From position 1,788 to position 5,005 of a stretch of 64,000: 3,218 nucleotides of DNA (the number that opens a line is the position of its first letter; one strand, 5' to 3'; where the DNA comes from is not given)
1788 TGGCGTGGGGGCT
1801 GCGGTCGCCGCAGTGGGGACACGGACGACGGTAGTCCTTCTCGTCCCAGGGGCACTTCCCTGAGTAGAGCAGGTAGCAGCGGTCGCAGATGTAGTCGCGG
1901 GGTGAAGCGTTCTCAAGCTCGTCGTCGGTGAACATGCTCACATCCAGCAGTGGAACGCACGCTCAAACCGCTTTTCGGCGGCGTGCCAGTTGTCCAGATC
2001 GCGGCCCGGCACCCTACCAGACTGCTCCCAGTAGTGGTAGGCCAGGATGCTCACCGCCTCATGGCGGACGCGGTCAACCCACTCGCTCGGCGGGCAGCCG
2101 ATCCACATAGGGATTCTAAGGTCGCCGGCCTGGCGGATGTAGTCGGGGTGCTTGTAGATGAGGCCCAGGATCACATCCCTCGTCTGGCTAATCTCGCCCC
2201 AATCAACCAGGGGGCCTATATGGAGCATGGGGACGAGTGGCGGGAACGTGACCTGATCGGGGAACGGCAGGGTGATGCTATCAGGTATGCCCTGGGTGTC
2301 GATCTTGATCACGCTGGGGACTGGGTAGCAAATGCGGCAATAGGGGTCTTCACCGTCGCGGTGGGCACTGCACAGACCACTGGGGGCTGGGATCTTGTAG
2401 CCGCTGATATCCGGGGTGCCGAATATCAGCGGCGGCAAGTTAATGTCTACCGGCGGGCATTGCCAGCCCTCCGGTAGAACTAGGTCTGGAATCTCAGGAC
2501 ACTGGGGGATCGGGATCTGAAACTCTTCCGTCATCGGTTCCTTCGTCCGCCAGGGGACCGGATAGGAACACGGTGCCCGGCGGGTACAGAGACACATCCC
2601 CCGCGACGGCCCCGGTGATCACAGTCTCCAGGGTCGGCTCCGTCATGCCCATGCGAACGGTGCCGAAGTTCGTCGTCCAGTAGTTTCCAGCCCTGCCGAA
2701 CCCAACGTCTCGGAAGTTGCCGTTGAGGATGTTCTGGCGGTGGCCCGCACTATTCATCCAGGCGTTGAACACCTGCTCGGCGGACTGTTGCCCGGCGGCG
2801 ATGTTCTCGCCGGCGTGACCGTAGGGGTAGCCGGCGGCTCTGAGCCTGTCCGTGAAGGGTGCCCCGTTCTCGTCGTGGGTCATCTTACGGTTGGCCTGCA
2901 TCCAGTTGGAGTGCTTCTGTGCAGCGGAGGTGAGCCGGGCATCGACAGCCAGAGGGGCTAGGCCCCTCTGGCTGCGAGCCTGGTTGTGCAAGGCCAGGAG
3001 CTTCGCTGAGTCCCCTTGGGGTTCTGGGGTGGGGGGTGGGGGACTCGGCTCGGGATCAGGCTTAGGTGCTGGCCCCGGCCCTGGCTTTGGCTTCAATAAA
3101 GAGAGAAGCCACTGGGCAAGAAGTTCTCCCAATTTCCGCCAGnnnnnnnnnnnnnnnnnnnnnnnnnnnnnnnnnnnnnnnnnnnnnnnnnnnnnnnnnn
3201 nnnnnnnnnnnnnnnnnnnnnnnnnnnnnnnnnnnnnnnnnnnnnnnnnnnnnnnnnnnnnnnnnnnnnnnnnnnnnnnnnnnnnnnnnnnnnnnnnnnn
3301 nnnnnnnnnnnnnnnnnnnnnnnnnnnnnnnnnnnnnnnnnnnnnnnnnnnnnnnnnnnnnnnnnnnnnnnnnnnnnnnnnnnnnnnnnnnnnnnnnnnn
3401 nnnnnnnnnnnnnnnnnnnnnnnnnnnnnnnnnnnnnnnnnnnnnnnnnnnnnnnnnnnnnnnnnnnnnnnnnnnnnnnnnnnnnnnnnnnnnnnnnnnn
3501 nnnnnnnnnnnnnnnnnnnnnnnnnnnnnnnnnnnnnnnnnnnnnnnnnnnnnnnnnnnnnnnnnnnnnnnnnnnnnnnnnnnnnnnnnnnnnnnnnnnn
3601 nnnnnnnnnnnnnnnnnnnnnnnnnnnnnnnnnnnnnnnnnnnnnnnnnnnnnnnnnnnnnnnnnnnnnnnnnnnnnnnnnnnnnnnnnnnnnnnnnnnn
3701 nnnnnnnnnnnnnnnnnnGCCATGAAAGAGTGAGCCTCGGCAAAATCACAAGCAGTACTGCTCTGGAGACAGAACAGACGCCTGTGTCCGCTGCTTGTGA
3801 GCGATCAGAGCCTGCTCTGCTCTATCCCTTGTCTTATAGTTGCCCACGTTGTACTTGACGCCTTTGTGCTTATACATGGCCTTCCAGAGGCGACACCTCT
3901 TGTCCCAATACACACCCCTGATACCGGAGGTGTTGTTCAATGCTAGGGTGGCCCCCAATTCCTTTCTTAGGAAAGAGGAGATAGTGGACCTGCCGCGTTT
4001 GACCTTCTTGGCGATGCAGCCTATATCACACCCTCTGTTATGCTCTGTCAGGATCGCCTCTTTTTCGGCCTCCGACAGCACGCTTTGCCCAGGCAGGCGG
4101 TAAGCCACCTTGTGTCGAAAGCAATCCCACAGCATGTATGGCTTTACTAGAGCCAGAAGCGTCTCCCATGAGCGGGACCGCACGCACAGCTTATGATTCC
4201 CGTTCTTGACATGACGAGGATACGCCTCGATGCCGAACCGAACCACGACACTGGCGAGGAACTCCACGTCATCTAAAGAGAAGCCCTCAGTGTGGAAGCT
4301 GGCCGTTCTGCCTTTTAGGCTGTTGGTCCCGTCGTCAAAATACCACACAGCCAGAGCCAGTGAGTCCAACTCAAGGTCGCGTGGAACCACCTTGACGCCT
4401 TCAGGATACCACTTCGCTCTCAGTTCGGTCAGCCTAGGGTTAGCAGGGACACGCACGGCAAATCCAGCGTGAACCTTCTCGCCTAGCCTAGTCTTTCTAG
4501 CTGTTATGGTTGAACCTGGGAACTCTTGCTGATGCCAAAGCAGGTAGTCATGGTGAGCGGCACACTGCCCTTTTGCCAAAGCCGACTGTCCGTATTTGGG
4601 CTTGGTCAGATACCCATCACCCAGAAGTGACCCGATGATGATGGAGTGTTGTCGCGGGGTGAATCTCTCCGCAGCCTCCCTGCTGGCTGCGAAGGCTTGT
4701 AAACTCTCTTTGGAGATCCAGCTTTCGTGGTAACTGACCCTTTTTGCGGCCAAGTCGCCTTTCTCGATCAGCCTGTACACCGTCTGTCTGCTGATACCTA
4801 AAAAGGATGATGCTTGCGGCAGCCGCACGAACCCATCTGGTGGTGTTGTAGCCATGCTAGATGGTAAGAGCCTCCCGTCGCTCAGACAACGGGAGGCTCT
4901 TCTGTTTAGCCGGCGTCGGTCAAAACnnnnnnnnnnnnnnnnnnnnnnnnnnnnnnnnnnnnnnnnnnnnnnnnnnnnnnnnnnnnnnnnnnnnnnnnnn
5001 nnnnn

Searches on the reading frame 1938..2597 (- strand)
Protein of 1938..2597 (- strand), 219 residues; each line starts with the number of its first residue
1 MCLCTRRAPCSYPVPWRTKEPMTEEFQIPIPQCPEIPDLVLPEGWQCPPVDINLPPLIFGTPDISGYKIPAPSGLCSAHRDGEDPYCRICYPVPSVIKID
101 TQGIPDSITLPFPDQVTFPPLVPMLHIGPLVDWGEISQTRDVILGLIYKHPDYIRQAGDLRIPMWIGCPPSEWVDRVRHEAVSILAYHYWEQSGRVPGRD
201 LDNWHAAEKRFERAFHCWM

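Call 65: search_protein_families(library=pfam, proteins=[window:1938-2597:-], max_evalue=0.001)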
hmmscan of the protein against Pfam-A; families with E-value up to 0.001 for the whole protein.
window:1938-2597:- (219 aa): 1 family
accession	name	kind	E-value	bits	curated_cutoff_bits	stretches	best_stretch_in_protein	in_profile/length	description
PF11154.13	DUF2934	-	8.2e-10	38.6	22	1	178-209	2-33/37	Protein of unknown function (DUF2934)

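Call 93: find_encoding_contigs(protein=window:1938-2597:-, flank=10000, max_places=2)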
Protein window:1938-2597:- (219 aa): no gene with exactly this product is on record in the collection.

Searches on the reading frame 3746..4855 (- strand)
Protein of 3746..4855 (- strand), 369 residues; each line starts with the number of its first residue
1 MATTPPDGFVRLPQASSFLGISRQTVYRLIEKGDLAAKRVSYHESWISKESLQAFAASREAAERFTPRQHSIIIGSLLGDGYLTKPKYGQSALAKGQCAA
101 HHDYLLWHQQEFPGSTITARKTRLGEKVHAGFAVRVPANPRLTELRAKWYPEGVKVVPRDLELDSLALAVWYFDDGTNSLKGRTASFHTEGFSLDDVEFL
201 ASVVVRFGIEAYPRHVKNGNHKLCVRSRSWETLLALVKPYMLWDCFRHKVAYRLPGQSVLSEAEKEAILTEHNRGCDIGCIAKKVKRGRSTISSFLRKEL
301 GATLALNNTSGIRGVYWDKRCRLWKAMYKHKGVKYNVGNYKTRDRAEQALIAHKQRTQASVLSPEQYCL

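Call 10: search_protein_families(library=pfam, proteins=[window:3746-4855:-], max_evalue=0.001)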
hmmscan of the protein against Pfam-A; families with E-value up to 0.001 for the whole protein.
window:3746-4855:- (369 aa): 5 families
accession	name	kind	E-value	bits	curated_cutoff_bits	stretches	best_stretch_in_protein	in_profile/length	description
PF03161.18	LAGLIDADG_2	-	1.7e-20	74.1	25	1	71-229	2-164/168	LAGLIDADG DNA endonuclease family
PF12728.13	HTH_17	-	8.9e-08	32.7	27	1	12-59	4-50/51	Helix-turn-helix domain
PF13936.12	HTH_38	-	0.00046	20.3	27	0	260-297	5-42/44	Helix-turn-helix domain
PF13551.12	HTH_29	-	0.00068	20.1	28.1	0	12-32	15-35/64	Winged helix-turn helix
PF13338.12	AbiEi_4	-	0.00082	19.9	25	0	8-35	12-38/49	Transcriptional regulator, AbiEi antitoxin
